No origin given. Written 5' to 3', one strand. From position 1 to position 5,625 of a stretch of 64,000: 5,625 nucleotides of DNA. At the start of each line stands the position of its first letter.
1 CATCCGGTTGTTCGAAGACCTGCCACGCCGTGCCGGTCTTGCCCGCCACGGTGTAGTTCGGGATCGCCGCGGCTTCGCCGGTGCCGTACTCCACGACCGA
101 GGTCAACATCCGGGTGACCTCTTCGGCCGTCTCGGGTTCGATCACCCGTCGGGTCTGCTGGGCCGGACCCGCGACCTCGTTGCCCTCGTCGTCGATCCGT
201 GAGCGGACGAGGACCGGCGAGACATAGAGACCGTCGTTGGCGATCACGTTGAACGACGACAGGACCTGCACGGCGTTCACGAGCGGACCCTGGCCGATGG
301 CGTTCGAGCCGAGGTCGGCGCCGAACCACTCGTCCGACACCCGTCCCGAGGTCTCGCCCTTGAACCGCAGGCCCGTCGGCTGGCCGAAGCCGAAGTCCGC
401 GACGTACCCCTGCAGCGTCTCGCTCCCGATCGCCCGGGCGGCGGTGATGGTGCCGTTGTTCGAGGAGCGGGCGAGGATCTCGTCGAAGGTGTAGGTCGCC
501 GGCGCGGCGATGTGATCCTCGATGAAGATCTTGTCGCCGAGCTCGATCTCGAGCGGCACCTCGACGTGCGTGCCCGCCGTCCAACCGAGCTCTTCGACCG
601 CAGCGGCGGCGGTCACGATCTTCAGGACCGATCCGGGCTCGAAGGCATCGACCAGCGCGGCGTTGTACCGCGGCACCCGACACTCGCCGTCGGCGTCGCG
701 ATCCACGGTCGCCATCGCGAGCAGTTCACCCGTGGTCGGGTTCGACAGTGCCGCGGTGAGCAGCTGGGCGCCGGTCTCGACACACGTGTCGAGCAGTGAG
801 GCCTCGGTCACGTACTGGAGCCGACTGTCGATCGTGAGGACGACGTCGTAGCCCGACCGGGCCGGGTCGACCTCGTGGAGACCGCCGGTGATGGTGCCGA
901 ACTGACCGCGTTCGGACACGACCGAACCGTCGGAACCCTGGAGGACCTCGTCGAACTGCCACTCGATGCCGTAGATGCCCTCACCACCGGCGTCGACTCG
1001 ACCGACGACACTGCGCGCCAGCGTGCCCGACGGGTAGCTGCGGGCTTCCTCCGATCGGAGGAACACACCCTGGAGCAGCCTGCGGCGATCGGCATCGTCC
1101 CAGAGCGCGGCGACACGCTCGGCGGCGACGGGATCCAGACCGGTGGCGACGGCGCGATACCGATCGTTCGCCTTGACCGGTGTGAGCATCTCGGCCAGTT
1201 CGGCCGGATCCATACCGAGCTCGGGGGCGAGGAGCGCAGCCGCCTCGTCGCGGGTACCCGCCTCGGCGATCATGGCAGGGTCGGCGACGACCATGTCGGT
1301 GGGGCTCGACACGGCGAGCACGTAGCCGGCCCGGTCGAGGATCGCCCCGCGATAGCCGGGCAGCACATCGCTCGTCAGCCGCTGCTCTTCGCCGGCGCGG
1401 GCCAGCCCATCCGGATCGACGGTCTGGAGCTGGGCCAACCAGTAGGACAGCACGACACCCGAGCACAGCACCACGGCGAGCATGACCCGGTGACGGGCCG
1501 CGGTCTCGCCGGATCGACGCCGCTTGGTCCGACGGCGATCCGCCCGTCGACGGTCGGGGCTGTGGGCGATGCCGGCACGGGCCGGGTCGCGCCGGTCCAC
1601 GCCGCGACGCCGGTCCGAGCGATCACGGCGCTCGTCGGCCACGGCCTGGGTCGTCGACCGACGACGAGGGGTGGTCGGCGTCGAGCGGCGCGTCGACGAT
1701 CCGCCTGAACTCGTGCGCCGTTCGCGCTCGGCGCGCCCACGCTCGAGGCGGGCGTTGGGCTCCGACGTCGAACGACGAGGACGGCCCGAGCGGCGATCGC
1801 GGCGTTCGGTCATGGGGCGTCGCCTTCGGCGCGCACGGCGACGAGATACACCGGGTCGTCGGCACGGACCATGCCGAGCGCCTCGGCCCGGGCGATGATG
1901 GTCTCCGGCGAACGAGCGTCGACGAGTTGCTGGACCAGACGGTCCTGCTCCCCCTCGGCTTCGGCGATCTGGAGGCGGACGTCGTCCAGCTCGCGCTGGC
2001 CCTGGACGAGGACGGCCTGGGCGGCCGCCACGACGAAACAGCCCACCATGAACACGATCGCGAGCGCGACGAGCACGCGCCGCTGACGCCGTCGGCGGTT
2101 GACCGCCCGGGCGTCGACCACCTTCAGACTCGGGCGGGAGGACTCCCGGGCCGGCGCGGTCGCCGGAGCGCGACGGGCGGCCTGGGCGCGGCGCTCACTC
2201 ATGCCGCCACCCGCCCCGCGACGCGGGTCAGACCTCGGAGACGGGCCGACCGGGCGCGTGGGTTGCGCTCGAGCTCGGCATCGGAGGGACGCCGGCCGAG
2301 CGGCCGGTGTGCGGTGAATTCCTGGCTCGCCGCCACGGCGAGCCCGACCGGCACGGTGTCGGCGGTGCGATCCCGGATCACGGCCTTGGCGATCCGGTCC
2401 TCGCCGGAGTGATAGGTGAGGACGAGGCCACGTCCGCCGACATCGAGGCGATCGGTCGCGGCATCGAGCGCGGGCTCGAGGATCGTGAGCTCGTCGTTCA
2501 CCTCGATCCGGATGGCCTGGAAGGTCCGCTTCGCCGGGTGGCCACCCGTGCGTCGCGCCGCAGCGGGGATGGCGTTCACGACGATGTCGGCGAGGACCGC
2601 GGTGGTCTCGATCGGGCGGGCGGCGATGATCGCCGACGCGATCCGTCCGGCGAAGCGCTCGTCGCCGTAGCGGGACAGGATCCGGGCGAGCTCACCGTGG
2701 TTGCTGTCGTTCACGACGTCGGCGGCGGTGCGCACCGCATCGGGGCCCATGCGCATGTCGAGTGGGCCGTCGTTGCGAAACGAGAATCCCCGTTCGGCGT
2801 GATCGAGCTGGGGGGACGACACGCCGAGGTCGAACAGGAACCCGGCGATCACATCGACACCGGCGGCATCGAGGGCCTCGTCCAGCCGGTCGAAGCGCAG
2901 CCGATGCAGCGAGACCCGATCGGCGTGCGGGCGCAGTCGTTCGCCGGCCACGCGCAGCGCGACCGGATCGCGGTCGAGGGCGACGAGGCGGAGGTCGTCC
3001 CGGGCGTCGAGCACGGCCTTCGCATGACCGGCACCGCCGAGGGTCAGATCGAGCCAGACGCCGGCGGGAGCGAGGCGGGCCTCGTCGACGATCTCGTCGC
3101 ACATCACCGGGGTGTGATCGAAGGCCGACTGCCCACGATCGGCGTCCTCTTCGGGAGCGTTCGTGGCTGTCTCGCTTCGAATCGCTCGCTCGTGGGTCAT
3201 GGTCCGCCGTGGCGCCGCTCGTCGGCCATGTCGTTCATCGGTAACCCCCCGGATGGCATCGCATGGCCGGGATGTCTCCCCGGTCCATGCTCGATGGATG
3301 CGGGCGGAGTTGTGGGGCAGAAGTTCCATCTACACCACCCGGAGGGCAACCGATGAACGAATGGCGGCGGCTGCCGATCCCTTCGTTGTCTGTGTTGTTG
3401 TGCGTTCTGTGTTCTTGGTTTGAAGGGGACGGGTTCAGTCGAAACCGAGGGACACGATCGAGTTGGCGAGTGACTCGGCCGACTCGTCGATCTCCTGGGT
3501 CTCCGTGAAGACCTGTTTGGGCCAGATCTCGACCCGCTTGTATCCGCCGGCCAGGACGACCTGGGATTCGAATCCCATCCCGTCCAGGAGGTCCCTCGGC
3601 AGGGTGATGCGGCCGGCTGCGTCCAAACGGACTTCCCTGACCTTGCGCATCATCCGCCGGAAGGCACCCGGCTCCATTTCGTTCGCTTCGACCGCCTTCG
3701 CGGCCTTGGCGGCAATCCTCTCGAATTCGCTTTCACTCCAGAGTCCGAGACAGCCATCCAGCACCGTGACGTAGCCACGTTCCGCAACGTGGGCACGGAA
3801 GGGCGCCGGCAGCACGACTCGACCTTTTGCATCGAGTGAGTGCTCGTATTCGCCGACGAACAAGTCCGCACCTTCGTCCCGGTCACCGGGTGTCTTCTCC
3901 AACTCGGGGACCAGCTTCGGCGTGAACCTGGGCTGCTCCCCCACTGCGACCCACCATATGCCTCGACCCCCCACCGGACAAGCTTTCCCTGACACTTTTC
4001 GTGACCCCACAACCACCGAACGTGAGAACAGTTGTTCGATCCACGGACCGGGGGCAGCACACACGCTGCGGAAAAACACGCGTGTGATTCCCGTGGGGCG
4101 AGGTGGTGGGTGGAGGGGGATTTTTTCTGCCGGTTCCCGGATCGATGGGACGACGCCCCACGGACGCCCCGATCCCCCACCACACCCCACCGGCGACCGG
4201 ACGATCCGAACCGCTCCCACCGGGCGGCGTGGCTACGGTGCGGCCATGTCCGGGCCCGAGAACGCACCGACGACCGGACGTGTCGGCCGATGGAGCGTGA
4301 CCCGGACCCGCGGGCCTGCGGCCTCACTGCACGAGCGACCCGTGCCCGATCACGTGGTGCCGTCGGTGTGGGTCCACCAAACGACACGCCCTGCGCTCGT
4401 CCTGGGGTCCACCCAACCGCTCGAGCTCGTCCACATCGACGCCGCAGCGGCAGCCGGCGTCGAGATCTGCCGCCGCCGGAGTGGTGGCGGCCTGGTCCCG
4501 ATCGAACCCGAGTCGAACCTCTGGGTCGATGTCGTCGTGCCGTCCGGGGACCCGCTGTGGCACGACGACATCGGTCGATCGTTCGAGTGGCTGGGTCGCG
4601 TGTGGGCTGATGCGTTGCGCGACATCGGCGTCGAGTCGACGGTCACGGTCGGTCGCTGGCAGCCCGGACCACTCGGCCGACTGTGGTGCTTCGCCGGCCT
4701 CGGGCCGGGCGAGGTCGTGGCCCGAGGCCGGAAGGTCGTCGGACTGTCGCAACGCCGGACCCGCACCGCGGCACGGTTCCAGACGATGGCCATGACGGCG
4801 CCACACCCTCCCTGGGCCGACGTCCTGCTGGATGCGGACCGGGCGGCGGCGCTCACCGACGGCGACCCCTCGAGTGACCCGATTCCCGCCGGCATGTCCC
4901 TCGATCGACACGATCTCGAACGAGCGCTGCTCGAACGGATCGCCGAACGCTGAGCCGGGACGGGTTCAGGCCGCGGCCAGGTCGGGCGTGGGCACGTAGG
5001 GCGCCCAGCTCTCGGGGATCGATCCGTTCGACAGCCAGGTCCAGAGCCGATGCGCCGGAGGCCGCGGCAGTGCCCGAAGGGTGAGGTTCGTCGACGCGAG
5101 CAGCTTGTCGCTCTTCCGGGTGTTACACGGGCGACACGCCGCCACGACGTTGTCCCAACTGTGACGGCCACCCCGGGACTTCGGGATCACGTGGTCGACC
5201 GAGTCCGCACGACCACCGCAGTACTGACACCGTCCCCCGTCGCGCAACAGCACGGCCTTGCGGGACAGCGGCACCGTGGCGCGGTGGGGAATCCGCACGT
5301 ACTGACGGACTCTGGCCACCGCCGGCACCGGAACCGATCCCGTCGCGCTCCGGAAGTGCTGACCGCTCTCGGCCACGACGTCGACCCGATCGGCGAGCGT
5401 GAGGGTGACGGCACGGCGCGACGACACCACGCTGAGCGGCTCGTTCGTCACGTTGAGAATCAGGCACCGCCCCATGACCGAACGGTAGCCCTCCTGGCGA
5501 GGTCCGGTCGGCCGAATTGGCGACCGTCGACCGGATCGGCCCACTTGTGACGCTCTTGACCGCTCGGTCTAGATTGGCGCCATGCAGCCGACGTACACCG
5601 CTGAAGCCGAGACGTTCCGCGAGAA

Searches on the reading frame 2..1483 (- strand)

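Call 11: search_protein_families(library=ncbifam, proteins=[window:2-1483:-], max_evalue=0.00001)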
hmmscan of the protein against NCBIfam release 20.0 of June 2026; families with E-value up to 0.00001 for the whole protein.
window:2-1483:- (494 aa): 13 families
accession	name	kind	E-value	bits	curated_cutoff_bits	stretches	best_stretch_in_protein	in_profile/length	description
TIGR02214.1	spoVD_pbp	equivalog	5.4e-72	243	688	1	10-489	14-497/636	stage V sporulation protein D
TIGR03423.1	pbp2_mrdA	equivalog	4.8e-57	193.8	455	2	270-489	294-528/593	penicillin-binding protein 2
NF011685.0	PRK15105.1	subfamily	1.4e-47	162.5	737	1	10-489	36-501/588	peptidoglycan glycosyltransferase FtsI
NF053573.1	PBP2_PenA_Neis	exception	2.1e-43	148.7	1105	1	17-489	47-504/572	peptidoglycan D,D-transpeptidase PBP2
NF038271.1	strep_PBP2X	exception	7.2e-37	127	1050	1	39-486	67-551/750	penicillin-binding protein PBP2X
TIGR02074.1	PBP_1a_fam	subfamily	3.9e-28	98.5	508.75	1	208-486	220-483/535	PBP1A family penicillin-binding protein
NF051842.1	PBP4_5_Efaec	equivalog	3.1e-18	65.5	700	1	329-486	461-613/668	penicillin-binding protein PBP4(5)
NF038278.1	strep_PBP2B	exception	6.4e-15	54.6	975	1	173-486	267-616/678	penicillin-binding protein PBP2B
NF051885.1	tranpepglycosPbpC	equivalog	2.7e-14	52.7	900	1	214-486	294-544/632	multimodular transpeptidase-transglycosylase PbpC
NF038276.1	strep_PBP2A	exception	3.1e-11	42.3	1100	1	238-491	351-584/716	penicillin-binding protein PBP2A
NF008061.0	PRK10795.1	equivalog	7.6e-11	41.3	962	1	169-490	207-552/634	peptidoglycan DD-transpeptidase MrdA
NF038272.1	strep_PBP1A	exception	8.1e-09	34.3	1075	1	408-486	482-559/658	penicillin-binding protein PBP1A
NF000406.1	MECB_PBP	exception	5.4e-06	25.1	1450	0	169-259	278-362/674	PBP2a family beta-lactam-resistant peptidoglycan transpeptidase MecB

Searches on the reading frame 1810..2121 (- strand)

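Call 11: search_protein_families(library=ncbifam, proteins=[window:1810-2121:-], max_evalue=0.00001)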
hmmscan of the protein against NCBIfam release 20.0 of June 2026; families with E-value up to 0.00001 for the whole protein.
window:1810-2121:- (103 aa): 1 family
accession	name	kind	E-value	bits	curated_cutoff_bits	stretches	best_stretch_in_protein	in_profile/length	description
NF053549.1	FtsL_Actino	equivalog_domain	1.1e-11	44.4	55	1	17-94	3-81/83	cell division protein FtsL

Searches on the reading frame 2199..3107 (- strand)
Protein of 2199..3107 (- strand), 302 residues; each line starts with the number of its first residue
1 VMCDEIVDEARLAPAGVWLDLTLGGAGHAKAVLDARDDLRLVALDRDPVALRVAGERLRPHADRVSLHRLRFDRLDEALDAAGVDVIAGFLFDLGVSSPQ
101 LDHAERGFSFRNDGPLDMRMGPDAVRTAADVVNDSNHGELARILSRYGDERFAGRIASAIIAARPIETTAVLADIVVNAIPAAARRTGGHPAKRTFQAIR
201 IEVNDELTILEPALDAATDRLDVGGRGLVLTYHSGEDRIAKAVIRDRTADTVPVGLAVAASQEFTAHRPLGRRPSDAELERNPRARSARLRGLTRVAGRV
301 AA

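Call 11: search_protein_families(library=ncbifam, proteins=[window:2199-3107:-], max_evalue=0.00001)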
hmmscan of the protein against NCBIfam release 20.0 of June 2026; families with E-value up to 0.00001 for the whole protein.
window:2199-3107:- (302 aa): 1 family
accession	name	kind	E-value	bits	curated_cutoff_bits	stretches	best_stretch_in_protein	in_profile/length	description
TIGR00006.1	TIGR00006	equivalog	5.7e-83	278.9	154.3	1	3-292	12-306/310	16S rRNA (cytosine(1402)-N(4))-methyltransferase RsmH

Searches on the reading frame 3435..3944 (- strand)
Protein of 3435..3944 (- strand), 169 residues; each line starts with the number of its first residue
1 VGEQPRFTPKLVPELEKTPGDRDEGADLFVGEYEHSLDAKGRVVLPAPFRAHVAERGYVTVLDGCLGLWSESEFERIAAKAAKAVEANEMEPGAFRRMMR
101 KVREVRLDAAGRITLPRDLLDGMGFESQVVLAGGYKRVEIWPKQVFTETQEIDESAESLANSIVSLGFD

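Call 11: search_protein_families(library=ncbifam, proteins=[window:3435-3944:-], max_evalue=0.00001)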
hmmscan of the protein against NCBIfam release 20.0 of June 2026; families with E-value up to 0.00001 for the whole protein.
window:3435-3944:- (169 aa): 6 families
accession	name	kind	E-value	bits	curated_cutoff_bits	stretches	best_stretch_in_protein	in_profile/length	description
TIGR00242.1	TIGR00242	equivalog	3e-22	79.1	98.35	1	28-162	1-138/144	division/cell wall cluster transcriptional repressor MraZ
NF001476.0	PRK00326.2-2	equivalog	1.1e-18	67.5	162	1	27-153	3-142/163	division/cell wall cluster transcriptional repressor MraZ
NF001482.0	PRK00326.3-4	equivalog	7e-15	55.1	168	1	28-158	1-149/160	division/cell wall cluster transcriptional repressor MraZ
NF001483.0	PRK00326.3-5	equivalog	1.5e-11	44.7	239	1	29-149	3-130/155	division/cell wall cluster transcriptional repressor MraZ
NF001477.0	PRK00326.2-4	equivalog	4.1e-11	43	162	1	28-151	3-132/155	division/cell wall cluster transcriptional repressor MraZ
NF001475.0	PRK00326.2-1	equivalog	3.9e-08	33.4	257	1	28-149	3-130/149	division/cell wall cluster transcriptional repressor MraZ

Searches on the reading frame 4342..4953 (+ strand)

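Call 11: search_protein_families(library=ncbifam, proteins=[window:4342-4953:+], max_evalue=0.00001)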
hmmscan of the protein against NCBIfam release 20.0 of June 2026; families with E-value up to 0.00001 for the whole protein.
window:4342-4953:+ (203 aa): 1 family
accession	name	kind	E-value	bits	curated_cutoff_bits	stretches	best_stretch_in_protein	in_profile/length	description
NF053751.1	LplAB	exception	1.6e-07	30.7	550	1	7-100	131-224/348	lipoate-protein ligase LplAB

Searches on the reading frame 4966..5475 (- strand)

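Call 11: search_protein_families(library=ncbifam, proteins=[window:4966-5475:-], max_evalue=0.00001)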
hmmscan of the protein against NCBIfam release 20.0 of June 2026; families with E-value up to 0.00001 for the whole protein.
window:4966-5475:- (169 aa): 2 families
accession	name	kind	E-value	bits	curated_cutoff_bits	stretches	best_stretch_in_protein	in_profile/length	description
NF040563.1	guided_IscB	equivalog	1.5e-11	44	175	1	72-126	184-240/314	RNA-guided endonuclease IscB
NF049971.1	CRISPR_Cas9d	exception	1.3e-07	30.6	375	1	73-124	537-596/986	type II CRISPR RNA-guided endonuclease Cas9d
